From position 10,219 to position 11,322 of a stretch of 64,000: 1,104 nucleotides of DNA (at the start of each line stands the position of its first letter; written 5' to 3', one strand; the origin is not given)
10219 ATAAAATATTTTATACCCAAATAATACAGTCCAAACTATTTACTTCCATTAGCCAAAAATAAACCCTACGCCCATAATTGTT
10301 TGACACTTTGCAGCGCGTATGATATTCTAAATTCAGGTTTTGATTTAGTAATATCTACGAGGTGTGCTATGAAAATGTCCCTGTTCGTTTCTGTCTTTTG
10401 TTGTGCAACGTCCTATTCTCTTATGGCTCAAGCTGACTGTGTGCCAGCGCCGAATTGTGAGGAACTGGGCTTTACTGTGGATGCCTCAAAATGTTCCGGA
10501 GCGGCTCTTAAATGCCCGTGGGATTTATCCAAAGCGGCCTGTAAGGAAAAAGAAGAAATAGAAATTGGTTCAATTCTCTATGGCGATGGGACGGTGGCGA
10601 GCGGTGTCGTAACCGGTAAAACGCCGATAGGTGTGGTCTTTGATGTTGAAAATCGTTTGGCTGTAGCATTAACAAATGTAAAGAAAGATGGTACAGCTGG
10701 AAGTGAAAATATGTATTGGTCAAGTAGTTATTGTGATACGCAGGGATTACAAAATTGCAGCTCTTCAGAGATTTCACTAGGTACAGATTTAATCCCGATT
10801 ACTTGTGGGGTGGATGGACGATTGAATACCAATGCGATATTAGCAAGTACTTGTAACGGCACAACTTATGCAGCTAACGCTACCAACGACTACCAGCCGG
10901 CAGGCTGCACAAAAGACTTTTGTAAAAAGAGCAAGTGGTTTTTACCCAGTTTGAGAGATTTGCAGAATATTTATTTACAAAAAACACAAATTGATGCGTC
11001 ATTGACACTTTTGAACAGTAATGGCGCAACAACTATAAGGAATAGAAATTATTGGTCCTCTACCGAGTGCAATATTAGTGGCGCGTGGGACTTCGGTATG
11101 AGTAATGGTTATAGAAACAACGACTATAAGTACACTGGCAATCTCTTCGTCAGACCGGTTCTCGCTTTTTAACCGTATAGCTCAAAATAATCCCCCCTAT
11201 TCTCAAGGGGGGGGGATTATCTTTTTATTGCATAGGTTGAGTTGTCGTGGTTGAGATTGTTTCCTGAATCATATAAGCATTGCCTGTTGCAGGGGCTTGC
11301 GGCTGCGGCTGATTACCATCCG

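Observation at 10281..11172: Family of three Cys-rich secreted proteins with DUF1566-like segments; two copies share a near-identical promoter and leader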

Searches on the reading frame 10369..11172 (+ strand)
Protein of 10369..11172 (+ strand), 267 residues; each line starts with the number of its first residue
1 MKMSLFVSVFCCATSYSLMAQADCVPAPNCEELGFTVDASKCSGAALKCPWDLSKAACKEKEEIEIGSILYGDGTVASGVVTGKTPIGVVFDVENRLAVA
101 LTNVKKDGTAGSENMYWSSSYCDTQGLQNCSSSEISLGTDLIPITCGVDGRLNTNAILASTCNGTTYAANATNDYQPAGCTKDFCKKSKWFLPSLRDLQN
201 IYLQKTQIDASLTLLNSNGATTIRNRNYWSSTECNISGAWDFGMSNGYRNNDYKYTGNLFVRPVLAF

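Call 4: search_protein_families(library=pfam, proteins=[window:10369-11172:+], max_evalue=1)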
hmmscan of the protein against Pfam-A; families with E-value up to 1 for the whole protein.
window:10369-11172:+ (267 aa): 1 family
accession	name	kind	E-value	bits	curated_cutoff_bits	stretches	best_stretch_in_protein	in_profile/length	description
PF07603.17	Lcl_C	-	5.1e-07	30.4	34.9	1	171-264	26-116/117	Lcl C-terminal domain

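Call 5: search_protein_families(library=ncbifam, proteins=[window:10369-11172:+], max_evalue=1)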
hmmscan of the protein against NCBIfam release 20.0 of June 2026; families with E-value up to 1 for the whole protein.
window:10369-11172:+ (267 aa): 1 family
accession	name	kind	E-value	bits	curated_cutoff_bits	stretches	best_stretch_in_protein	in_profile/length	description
NF046116.1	adhesin_Lcl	equivalog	0.008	14.8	500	1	147-252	327-417/431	collagen-like adhesin Lcl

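Call 11: find_encoding_contigs(protein=window:10369-11172:+, flank=3000, max_places=4)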
Protein window:10369-11172:+ (267 aa): 11 contigs read that carry it; 3 places shown.
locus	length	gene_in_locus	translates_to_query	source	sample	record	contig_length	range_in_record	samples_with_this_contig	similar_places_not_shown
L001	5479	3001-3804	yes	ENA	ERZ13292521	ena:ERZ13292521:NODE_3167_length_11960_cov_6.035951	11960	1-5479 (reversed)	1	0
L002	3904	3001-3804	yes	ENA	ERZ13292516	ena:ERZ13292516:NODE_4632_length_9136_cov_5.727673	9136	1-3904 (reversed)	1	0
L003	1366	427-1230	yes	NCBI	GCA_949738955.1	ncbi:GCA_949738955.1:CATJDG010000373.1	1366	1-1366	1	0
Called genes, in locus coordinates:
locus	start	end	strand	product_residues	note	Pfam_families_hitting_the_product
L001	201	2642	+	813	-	PF02518:HATPase_c, PF00204:DNA_gyraseB, PF01751:Toprim, PF18053:GyrB_insert (weak), PF00986:DNA_gyraseB_C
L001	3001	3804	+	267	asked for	PF07603:Lcl_C (weak)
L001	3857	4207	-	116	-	-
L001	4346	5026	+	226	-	PF00702:Hydrolase, PF13419:HAD_2, PF03031:NIF (weak)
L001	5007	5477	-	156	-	?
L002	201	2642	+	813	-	PF02518:HATPase_c, PF00204:DNA_gyraseB, PF01751:Toprim, PF18053:GyrB_insert (weak), PF00986:DNA_gyraseB_C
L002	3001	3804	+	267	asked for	PF07603:Lcl_C (weak)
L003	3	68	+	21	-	?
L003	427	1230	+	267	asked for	PF07603:Lcl_C (weak)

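Call 12: find_homologous_proteins(query=window:10369-11169:+)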
Query window:10369-11169:+ (267 aa): 580 proteins with E <= 0.001 among 1383 candidates; the best 120 are listed.
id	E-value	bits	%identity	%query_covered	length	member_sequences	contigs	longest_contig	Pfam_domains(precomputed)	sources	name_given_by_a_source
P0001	1.1e-178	610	100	100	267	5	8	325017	PF07603.18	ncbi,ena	-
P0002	1.2e-140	485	81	100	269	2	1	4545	PF07603.18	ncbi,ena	-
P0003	9.9e-137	473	80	100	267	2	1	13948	PF07603.18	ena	-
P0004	1.5e-136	472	79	100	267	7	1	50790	PF07603.18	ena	-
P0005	1.0e-134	466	79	100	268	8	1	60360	PF07603.18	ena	-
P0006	1.6e-134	465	80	100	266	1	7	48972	PF07603.18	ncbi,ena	-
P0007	2.5e-132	458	78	100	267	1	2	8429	PF07603.18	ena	-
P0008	1.6e-130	452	78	100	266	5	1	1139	PF07603.18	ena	-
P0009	7.0e-129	447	53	93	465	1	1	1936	PF07603.18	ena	-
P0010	2.3e-128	445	77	100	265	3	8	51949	PF07603.18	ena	-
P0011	3.6e-128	444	74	100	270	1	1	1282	PF07603.18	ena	-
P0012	1.0e-127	443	77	100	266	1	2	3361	PF07603.18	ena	-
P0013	4.1e-125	434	72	100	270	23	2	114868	PF07603.18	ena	-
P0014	5.9e-124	431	74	100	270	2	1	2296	PF07603.18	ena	-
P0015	9.8e-124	430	74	100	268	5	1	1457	PF07603.18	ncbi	-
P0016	2.0e-123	429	74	100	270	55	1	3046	PF07603.18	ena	-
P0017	3.9e-123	428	73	100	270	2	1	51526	PF07603.18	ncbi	-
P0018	1.1e-119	417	70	100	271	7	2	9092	PF07603.18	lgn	-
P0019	1.1e-116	407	70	100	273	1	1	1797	PF07603.18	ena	-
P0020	3.0e-115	402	69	100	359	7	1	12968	PF07603.18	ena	-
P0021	8.4e-115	401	72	94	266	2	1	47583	PF07603.18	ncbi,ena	-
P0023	1.2e-110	387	67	100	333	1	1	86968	PF07603.18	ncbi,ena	-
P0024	1.2e-110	387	67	99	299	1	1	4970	PF07603.18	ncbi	-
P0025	4.2e-109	382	66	99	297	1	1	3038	PF07603.18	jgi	-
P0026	1.7e-108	380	66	99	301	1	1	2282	PF07603.18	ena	-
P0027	1.2e-106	374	65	99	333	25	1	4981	PF07603.18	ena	-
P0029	8.2e-106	371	63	100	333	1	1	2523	PF07603.18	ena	-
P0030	3.2e-105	369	64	99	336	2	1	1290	PF07603.18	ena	-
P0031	3.4e-105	369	66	100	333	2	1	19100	PF07603.18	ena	-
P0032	5.2e-105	369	64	100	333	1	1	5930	PF07603.18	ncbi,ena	-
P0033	9.5e-105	368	63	99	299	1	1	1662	PF07603.18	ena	-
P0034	9.8e-105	368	65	99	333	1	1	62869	PF07603.18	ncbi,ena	-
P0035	1.8e-104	367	63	99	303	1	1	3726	PF07603.18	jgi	-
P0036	1.9e-104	367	62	99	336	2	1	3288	PF07603.18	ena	-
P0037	6.4e-104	365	62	100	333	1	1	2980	PF07603.18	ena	-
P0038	2.6e-103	363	63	99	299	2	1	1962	PF07603.18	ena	-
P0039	2.9e-103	363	63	99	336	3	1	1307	PF07603.18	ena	-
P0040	4.3e-103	362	64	99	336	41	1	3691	PF07603.18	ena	-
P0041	8.9e-103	361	63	99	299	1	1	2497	PF07603.18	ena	-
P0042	2.0e-102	360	63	99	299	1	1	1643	PF07603.18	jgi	-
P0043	4.0e-102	359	62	99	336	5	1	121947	PF07603.18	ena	-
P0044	4.8e-102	359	63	99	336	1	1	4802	PF07603.18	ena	-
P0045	6.2e-102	358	63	99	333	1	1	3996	PF07603.18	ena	-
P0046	1.4e-101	357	63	99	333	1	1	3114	PF07603.18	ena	-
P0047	4.7e-99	349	60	100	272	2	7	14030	PF07603.18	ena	-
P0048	8.9e-99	348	61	99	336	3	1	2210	PF07603.18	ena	-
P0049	1.2e-98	348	62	100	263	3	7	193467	PF07603.18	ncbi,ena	-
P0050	1.2e-98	348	63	100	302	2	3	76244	PF07603.18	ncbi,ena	-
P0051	3.1e-97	343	59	100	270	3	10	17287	PF07603.18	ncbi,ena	-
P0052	3.2e-97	343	60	99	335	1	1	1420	PF07603.18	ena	-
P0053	2.1e-96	340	59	100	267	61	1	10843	PF07603.18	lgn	-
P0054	1.4e-95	338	59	99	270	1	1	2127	PF07603.18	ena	-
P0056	3.5e-94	333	58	99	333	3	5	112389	PF07603.18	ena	-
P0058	1.9e-91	324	58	99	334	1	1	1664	PF07603.18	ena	-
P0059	6.5e-91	322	57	100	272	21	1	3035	PF07603.18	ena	-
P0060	7.7e-91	322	79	70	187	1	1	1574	PF07603.18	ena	-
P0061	9.2e-91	322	57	100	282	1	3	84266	PF07603.18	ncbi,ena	-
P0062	2.4e-89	317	58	100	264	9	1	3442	PF07603.18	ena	-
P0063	6.2e-89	316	58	100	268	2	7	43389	PF07603.18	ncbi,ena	-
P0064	3.6e-88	313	58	100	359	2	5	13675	PF07603.18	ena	-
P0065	8.9e-86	306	45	95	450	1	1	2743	PF07603.18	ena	-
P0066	6.0e-85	303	56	100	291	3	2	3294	PF07603.18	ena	-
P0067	1.1e-84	302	57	96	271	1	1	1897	PF07603.18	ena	-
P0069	1.8e-83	298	58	91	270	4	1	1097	PF07603.18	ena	-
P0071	1.4e-81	292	55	100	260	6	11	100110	PF07603.18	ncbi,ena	-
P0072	2.1e-81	291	57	91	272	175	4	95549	PF07603.18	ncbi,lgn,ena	-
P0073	6.4e-81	290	55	96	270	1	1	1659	PF07603.18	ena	-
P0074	7.5e-81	289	56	91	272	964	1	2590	PF07603.18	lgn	-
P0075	4.5e-80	287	53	100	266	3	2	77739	PF07603.18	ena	-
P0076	4.9e-80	287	52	100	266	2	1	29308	PF07603.18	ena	-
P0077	1.6e-79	285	54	97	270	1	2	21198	PF07603.18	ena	-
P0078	2.8e-79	284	55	96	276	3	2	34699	PF07603.18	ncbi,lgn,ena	-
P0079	3.4e-79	284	55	96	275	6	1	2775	PF07603.18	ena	-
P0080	4.1e-78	280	53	100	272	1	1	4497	PF07603.18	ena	-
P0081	4.7e-78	280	53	99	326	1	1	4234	PF07603.18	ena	-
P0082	5.8e-78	280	53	100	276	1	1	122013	PF07603.18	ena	-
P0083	4.1e-77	277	54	95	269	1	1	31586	PF07603.18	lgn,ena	-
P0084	9.9e-77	276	53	96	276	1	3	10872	PF07603.18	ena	-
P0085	2.5e-76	275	57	91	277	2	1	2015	PF07603.18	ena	-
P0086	2.9e-76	274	55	91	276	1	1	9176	PF07603.18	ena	-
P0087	7.0e-76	273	53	96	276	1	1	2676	PF07603.18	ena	-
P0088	8.7e-76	273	52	99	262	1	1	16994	PF07603.18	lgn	-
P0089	9.9e-76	273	51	99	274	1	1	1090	PF07603.18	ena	-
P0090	3.2e-75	271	64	76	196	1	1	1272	PF07603.18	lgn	-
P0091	4.1e-75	271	54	92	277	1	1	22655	PF07603.18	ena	-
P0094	1.2e-73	266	52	97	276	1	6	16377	PF07603.18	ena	-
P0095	2.9e-73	264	55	91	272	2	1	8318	PF07603.18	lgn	-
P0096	4.2e-73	264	49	99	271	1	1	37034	PF07603.18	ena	-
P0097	4.3e-73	264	53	92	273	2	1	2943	PF07603.18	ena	-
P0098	4.8e-73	264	51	100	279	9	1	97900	PF07603.18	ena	-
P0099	5.7e-73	264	51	100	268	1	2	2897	PF07603.18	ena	-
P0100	6.5e-73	263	53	92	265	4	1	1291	PF07603.18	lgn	-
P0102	3.5e-72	261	52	92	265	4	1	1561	PF07603.18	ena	-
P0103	6.5e-72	260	53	91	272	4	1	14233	PF07603.18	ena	-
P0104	1.1e-71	259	49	97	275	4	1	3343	PF07603.18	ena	-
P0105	2.3e-71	258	55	91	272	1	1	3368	PF07603.18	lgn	-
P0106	3.5e-71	258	55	91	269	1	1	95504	PF07603.18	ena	-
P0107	5.1e-71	257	53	91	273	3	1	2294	PF07603.18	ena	-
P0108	6.6e-71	257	54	91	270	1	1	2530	PF07603.18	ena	-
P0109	7.2e-71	257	48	99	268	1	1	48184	PF07603.18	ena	-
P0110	1.4e-70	256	51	97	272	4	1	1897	PF07603.18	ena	-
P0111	1.4e-70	256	53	100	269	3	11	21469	PF07603.18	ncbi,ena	-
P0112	1.6e-70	256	51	100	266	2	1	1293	PF07603.18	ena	-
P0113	1.6e-70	255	53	93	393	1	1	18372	PF07603.18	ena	-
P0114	2.0e-70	255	49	99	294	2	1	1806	PF07603.18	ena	-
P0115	4.3e-70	254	54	93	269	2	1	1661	PF07603.18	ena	-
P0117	1.3e-69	253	53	91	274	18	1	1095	PF07603.18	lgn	-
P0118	1.5e-69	252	54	91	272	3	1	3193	PF07603.18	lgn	-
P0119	1.8e-69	252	54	91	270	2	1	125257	PF07603.18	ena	-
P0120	1.8e-69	252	54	91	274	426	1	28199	PF07603.18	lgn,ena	-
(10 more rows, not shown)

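Call 14: find_related_loci(query=A2, collection=genome_contigs, flank=3000)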
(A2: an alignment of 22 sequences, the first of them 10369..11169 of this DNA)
Query A2 (267 aa) in genome_contigs; peptide patterns used: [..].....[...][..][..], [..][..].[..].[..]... (x = any residue, [..] = any of these).
187 stretches matched a pattern; 94 encode a relative of the query (tblastn E <= 1e-3); the best 80 are kept; 80 distinct loci.
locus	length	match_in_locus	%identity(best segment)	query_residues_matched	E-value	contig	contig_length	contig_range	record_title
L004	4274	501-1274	55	13-267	4e-84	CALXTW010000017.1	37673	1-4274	MAG: uncultured Alphaproteobacteria bacterium isolate BRZ_RR__bin74 genome assembly, contig: BRZ_RR__NODE_1185_length_37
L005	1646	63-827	51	15-267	4e-77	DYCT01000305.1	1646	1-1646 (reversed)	MAG TPA_asm: Bacteroides sp. isolate HRGM_Genome_3752 HRGM_Genome_3752_305, whole genome shotgun sequence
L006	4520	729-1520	49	13-267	6e-73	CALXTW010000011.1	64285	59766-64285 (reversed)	MAG: uncultured Alphaproteobacteria bacterium isolate BRZ_RR__bin74 genome assembly, contig: BRZ_RR__NODE_464_length_642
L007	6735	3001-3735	48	24-267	9e-70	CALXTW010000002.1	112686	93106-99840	MAG: uncultured Alphaproteobacteria bacterium isolate BRZ_RR__bin74 genome assembly, contig: BRZ_RR__NODE_157_length_112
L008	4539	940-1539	54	62-267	3e-69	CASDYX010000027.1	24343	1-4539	uncultured proteobacterium isolate O18_L1_385385_idba_bin.5 genome assembly, contig: O18_L1_385385_idba_bin.5.fa_scaffol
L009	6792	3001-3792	49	14-267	1e-68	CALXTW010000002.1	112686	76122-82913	MAG: uncultured Alphaproteobacteria bacterium isolate BRZ_RR__bin74 genome assembly, contig: BRZ_RR__NODE_157_length_112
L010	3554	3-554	58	78-267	1e-67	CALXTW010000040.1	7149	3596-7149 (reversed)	MAG: uncultured Alphaproteobacteria bacterium isolate BRZ_RR__bin74 genome assembly, contig: BRZ_RR__NODE_16635_length_7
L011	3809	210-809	57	62-267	6e-74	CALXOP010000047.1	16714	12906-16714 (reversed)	MAG: uncultured Alphaproteobacteria bacterium isolate E12__bin290 genome assembly, contig: E12__k127_37790, whole genome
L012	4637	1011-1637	57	57-267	5e-66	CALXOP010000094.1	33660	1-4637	MAG: uncultured Alphaproteobacteria bacterium isolate E12__bin290 genome assembly, contig: E12__k127_5694850, whole geno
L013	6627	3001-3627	57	57-267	5e-66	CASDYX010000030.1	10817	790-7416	uncultured proteobacterium isolate O18_L1_385385_idba_bin.5 genome assembly, contig: O18_L1_385385_idba_bin.5.fa_scaffol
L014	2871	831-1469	55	62-267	7e-65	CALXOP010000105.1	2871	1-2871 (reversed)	MAG: uncultured Alphaproteobacteria bacterium isolate E12__bin290 genome assembly, contig: E12__k127_4728527, whole geno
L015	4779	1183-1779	56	67-267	7e-64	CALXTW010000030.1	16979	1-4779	MAG: uncultured Alphaproteobacteria bacterium isolate BRZ_RR__bin74 genome assembly, contig: BRZ_RR__NODE_4477_length_16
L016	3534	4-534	56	84-267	1e-62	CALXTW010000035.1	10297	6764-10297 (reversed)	MAG: uncultured Alphaproteobacteria bacterium isolate BRZ_RR__bin74 genome assembly, contig: BRZ_RR__NODE_9714_length_10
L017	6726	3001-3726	49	26-267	3e-62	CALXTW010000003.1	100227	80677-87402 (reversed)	MAG: uncultured Alphaproteobacteria bacterium isolate BRZ_RR__bin74 genome assembly, contig: BRZ_RR__NODE_201_length_100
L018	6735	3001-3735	50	23-267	8e-70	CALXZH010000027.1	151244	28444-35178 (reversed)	MAG: uncultured Alphaproteobacteria bacterium isolate E27__bin373 genome assembly, contig: E27__k127_690701, whole genom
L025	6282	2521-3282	39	1-267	6e-44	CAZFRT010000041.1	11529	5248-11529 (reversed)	MAG TPA_asm: uncultured Azospirillum sp. isolate SRP199465_co1_102 genome assembly, contig: NODE_16247_length_11529_cov_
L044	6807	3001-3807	30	2-267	6e-26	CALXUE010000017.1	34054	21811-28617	MAG: uncultured Alphaproteobacteria bacterium isolate BRZ_MQ__bin8 genome assembly, contig: BRZ_MQ__NODE_1232_length_340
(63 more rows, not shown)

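Call 32: predict_structure(alignment_id=A2)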
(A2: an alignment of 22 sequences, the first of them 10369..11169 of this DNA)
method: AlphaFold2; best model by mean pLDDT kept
length: 267 residues; sequences in the alignment: 22
mean_pLDDT: 79.8   pTM: 0.74
mean pLDDT of the five models: 79.8, 58.8, 57.0, 41.2, 39.0
residues with pLDDT >= 90: 131; 70-90: 63; 50-70: 37; < 50: 36
segments of 3 or more residues with pLDDT < 50: 1-25, 45-51
pLDDT, mean of each block of 10 residues (from residue 1): 36 38 45 57 46 51 84 85 88 92 93 94 86 87 86 94 93 78 70 96 97 93 96 93 96 92 93
secondary structure, 60 per line:
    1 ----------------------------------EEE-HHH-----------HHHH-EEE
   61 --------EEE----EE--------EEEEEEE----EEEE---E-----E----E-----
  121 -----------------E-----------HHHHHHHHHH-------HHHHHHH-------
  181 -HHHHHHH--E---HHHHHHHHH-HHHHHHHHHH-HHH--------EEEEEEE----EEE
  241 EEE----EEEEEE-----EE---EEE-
elements in order: E35-37 H53-56 E58-60 E69-71 E86-92 E97-100 H150-159 H167-173 H182-188 H195-203 H205-214 E227-233 E238-243 E248-253 E264-266

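Call 35: fold_search(model_id=the predicted structure, library=pdb)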
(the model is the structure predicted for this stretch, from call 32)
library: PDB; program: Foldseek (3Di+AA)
matches with E <= 10: 220; with E <= 0.001: 2
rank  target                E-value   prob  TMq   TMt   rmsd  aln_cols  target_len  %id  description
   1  4eps                  4.2e-05  1.00  0.50  0.29   7.3       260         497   15  Crystal structure of a fimbrial protein (BACOVA_04982) from Bacteroides ovatus ATCC 8483 at 1.85 A resolution (released 2012-06-13)
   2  8q4e_A                4.1e-04  1.00  0.34  0.64   5.6       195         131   17  Structure of Legionella pneumophila Lcl C-terminal domain (released 2023-12-27)
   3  5n40                  8.6e-02  0.94  0.21  0.16   3.9        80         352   24  Structure of Yersinia pseudotuberculosis adhesin InvE (released 2017-04-12)
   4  7qsr_A                4.1e-01  0.21  0.18  0.04   6.3       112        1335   12  CryoEM structure of the Ectodomain of Human PLA2R (released 2022-07-20)
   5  1egi_B                7.9e-01  0.20  0.19  0.33   7.2       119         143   11  STRUCTURE OF A C-TYPE CARBOHYDRATE-RECOGNITION DOMAIN (CRD-4) FROM THE MACROPHAGE MANNOSE RECEPTOR (released 2000-08-30)
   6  8oks_B                8.9e-01  0.30  0.20  0.42   4.6        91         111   12  Crystal structure of Bdellovibrio bacteriovorus Bd2740 C-terminal domain (released 2023-10-25)
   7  9myj_B                8.9e-01  0.15  0.23  0.15   9.0       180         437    8  Structure of P. gingivalis PorK and PorN complexes from cryo electron microscopy (released 2025-07-16)
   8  8oks_A                9.4e-01  0.30  0.21  0.46   4.5        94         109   12  Crystal structure of Bdellovibrio bacteriovorus Bd2740 C-terminal domain (released 2023-10-25)
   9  5f3k_B                9.4e-01  0.07  0.16  0.19   9.1        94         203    7  X-Ray Crystallographic Structure of hTrap1 N-terminal Domain-apo (released 2016-03-02)
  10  3u67                  9.4e-01  0.03  0.13  0.15   9.7       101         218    8  Crystal structure of the N-terminal domain of Hsp90 from Leishmania major(LmjF33.0312)in complex with ADP (released 2012-05-30)
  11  4j6q                  1.4e+00  0.08  0.11  0.21  10.1        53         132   11  Crystal structure of calcium2+-free wild-type CD23 lectin domain (crystal form G) (released 2013-08-28)
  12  1oz7_B                1.5e+00  0.15  0.22  0.42   5.0       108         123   10  Crystal structure of Echicetin from the venom of Indian saw-scaled viper (Echis carinatus) at 2.4 resolution (released 2003-12-30)
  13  3cty_A                1.6e+00  0.07  0.09  0.08   7.2        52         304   10  Crystal structure of T. acidophilum thioredoxin reductase (released 2009-02-24)
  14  8hbc_A                1.6e+00  0.03  0.14  0.08  10.5       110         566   14  Crystal structure of the CysR-CTLD3 fragment of human DEC205 (released 2023-11-01)
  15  6xg6_A                1.6e+00  0.02  0.10  0.05  14.4        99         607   14  Full-length human mitochondrial Hsp90 (TRAP1) with ADP-BeF3 (released 2020-09-30)
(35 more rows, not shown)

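Call 36: search_solved_structures(query=A2, max_evalue=1, show_alignments=2)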
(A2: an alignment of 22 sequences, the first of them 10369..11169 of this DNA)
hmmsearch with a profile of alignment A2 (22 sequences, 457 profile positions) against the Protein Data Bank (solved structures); distinct sequences matched with E-value up to 1: 2.
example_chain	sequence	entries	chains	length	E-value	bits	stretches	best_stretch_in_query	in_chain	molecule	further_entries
4eps_A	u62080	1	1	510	0.0027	19.9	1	189-249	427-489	hypothetical protein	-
8q4e_A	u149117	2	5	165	0.026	16.6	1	227-267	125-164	HbP1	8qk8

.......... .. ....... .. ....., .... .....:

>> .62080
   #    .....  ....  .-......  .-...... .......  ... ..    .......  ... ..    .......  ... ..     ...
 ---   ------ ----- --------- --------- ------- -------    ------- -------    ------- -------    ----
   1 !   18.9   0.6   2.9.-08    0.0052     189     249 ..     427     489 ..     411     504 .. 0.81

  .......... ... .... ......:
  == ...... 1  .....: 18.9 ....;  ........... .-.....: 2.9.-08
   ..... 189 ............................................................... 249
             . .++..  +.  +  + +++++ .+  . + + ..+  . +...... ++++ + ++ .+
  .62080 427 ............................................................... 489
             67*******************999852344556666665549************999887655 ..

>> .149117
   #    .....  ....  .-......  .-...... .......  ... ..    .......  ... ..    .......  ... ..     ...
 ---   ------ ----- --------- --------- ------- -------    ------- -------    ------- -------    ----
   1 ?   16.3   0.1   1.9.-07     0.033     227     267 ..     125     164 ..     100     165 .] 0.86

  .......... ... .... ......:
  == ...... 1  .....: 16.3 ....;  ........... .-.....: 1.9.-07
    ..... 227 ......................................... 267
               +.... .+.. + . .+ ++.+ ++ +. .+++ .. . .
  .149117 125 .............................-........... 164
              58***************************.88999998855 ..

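Call 45: list_cluster_members(proteins=[window:10369-11169:+, window:49396-50313:+, window:50447-51463:+])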
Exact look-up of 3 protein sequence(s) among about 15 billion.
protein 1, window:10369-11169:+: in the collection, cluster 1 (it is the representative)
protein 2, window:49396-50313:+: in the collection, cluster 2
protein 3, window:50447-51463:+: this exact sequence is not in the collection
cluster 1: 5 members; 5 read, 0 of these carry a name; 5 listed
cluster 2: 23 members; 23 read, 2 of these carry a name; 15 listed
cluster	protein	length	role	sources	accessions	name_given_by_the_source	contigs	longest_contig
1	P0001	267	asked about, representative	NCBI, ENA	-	-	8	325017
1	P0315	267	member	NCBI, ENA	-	-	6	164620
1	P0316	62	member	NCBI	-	-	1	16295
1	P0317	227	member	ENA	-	-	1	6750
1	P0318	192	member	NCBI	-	-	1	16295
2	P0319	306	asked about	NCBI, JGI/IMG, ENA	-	-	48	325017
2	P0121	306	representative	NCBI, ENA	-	-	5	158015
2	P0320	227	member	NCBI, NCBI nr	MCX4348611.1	MAG: hypothetical protein OSJ76_02370 [Alphaproteobacteria bacterium] | hypothetical protein [Alphaproteobacteria bacterium]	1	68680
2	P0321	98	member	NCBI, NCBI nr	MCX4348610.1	MAG: hypothetical protein OSJ76_02365 [Alphaproteobacteria bacterium] | hypothetical protein [Alphaproteobacteria bacterium]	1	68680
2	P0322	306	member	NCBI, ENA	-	-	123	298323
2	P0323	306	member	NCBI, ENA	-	-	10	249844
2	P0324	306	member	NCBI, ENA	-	-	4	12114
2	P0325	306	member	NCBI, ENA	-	-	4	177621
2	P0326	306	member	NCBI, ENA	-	-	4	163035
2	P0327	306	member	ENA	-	-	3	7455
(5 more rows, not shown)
